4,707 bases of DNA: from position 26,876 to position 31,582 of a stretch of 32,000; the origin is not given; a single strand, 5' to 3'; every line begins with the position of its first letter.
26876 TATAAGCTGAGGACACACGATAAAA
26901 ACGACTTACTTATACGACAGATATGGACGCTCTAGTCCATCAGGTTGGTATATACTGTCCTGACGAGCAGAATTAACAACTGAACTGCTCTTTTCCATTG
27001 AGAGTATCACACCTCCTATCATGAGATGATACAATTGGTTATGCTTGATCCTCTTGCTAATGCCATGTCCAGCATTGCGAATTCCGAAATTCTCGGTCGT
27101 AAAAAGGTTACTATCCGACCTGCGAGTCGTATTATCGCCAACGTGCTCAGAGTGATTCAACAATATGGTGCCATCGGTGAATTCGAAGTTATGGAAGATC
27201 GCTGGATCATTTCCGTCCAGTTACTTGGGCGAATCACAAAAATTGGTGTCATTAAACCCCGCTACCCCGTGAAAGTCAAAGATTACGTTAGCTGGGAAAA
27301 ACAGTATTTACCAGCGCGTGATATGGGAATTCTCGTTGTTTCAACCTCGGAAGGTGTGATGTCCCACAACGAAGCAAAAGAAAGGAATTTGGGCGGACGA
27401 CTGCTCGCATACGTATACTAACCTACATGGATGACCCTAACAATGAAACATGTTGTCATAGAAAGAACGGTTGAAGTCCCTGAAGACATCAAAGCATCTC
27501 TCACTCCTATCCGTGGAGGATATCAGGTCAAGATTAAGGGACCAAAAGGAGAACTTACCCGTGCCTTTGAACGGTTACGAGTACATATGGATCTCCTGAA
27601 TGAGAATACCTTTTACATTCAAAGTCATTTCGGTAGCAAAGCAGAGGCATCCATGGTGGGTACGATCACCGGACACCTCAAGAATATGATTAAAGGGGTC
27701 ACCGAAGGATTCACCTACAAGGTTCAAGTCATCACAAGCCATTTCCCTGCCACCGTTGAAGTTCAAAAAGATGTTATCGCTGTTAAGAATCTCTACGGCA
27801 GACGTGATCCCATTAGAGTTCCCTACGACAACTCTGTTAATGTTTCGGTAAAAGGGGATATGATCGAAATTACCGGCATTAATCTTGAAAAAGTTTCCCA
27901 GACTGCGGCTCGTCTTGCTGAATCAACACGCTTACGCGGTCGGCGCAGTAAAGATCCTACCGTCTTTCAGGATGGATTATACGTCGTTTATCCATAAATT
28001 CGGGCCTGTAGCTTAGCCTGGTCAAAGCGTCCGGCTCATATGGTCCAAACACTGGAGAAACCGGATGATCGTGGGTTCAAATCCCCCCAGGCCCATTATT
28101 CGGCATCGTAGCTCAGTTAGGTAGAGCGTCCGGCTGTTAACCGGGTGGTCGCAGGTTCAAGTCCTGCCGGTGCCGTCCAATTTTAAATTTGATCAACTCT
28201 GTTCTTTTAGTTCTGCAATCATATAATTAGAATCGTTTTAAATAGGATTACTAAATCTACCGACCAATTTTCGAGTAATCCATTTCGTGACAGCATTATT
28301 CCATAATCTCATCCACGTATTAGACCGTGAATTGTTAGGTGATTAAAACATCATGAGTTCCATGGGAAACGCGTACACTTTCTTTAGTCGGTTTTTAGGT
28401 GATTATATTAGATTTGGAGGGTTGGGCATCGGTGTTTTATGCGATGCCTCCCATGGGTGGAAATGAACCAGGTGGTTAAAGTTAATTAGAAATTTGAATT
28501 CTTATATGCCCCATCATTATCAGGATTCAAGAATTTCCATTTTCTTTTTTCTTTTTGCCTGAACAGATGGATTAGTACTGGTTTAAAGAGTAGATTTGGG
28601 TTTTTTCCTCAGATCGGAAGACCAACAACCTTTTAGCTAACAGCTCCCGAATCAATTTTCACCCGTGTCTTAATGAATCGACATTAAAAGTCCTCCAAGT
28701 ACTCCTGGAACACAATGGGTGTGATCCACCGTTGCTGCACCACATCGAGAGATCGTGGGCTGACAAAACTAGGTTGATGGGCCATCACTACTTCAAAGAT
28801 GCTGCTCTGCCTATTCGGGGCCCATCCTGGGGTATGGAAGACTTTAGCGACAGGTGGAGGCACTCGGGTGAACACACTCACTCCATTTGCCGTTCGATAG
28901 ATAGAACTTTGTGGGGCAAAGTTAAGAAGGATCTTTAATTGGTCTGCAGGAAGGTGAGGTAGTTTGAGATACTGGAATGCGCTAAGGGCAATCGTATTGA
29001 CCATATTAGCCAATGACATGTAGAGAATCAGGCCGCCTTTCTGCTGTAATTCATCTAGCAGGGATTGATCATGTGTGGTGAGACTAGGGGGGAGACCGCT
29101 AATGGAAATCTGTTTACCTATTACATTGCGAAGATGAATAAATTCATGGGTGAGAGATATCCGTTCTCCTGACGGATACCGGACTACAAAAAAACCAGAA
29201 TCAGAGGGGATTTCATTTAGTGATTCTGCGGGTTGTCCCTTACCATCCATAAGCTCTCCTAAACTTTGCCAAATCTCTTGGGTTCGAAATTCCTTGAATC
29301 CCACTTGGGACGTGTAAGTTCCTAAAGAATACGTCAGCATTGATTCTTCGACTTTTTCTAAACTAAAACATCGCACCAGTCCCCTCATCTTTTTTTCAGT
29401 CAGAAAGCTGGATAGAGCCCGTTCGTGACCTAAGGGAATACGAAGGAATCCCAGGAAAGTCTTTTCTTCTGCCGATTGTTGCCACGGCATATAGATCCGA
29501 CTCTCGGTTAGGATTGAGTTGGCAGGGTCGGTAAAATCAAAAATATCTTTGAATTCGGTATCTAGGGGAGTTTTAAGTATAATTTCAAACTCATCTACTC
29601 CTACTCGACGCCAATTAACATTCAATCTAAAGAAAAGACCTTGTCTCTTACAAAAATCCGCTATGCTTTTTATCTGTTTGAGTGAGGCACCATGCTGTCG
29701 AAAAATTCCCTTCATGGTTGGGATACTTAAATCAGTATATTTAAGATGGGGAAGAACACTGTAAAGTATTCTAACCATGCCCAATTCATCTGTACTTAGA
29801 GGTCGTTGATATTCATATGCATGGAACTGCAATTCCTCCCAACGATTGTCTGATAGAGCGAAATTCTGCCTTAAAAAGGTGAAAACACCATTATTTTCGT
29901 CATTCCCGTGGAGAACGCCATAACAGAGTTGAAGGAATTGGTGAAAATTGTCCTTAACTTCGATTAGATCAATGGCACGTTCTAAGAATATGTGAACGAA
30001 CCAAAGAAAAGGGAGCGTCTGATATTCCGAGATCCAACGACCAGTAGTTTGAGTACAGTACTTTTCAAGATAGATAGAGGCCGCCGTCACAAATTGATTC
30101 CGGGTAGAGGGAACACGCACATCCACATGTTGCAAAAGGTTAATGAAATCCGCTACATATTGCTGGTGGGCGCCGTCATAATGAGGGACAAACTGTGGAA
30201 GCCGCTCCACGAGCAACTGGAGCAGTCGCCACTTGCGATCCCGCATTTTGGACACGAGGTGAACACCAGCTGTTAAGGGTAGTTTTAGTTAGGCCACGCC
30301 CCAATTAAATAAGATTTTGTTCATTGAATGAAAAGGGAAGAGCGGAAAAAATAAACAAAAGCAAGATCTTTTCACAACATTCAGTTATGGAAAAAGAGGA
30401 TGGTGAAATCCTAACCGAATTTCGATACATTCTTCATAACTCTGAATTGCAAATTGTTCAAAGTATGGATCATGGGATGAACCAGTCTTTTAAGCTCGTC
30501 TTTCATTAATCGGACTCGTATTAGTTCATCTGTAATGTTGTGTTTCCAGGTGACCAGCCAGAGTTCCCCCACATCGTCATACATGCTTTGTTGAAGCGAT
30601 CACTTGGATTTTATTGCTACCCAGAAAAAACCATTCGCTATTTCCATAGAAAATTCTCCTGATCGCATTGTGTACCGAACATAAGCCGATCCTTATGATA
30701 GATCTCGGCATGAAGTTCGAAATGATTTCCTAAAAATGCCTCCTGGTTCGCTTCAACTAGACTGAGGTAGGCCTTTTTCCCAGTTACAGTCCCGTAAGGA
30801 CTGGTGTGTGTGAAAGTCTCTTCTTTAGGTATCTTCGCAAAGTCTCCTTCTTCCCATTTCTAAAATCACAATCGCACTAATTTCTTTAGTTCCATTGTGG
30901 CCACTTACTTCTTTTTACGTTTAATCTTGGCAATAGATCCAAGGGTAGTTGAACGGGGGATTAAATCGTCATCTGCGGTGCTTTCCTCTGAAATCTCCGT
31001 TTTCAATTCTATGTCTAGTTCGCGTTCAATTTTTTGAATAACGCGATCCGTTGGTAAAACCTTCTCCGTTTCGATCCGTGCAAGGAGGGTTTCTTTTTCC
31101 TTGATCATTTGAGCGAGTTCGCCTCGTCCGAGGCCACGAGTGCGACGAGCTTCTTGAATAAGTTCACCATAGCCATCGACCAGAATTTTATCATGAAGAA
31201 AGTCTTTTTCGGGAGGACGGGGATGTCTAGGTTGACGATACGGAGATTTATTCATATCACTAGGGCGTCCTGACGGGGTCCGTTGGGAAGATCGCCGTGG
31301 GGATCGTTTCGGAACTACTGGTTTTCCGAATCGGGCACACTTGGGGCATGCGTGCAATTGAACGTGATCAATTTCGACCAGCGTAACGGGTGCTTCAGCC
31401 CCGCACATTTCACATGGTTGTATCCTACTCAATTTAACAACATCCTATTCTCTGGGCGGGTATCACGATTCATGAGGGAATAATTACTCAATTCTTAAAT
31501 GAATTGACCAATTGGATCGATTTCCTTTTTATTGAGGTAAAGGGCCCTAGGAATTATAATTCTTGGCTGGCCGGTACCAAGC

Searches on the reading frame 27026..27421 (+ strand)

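Call 6: search_protein_families(library=pfam, proteins=[window:27026-27421:+], max_evalue=0.01)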
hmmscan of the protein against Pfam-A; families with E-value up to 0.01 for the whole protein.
window:27026-27421:+ (131 aa): 1 family
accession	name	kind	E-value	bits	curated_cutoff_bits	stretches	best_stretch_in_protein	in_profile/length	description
PF00410.24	Ribosomal_S8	-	1.2e-23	83.9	24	1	8-131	1-126/126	Ribosomal protein S8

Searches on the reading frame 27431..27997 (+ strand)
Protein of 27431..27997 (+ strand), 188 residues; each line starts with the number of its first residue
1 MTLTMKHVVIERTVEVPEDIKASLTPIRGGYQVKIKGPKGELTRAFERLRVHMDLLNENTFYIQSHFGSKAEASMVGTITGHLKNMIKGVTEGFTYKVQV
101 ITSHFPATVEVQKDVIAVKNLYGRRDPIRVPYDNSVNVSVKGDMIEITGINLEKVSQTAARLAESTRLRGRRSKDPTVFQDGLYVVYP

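Call 6: search_protein_families(library=pfam, proteins=[window:27431-27997:+], max_evalue=0.01)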
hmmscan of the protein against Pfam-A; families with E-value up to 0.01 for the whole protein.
window:27431-27997:+ (188 aa): 1 family
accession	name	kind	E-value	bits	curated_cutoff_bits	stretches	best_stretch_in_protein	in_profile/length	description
PF00347.28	Ribosomal_L6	-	1.2e-17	64.9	27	2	16-93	1-80/80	Ribosomal protein L6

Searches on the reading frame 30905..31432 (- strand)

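Call 8: search_protein_families(library=pfam, proteins=[window:30905-31432:-], max_evalue=0.001)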
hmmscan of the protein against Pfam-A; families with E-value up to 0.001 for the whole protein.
window:30905-31432:- (175 aa): 2 families
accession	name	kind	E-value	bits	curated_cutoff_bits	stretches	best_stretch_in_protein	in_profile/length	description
PF01381.28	HTH_3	-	9e-05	22.9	23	1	92-143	1-52/55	Helix-turn-helix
PF24250.1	HVO_2718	-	0.00012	22.3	30.3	0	7-142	18-169/173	Transcription regulator HVO_2718-like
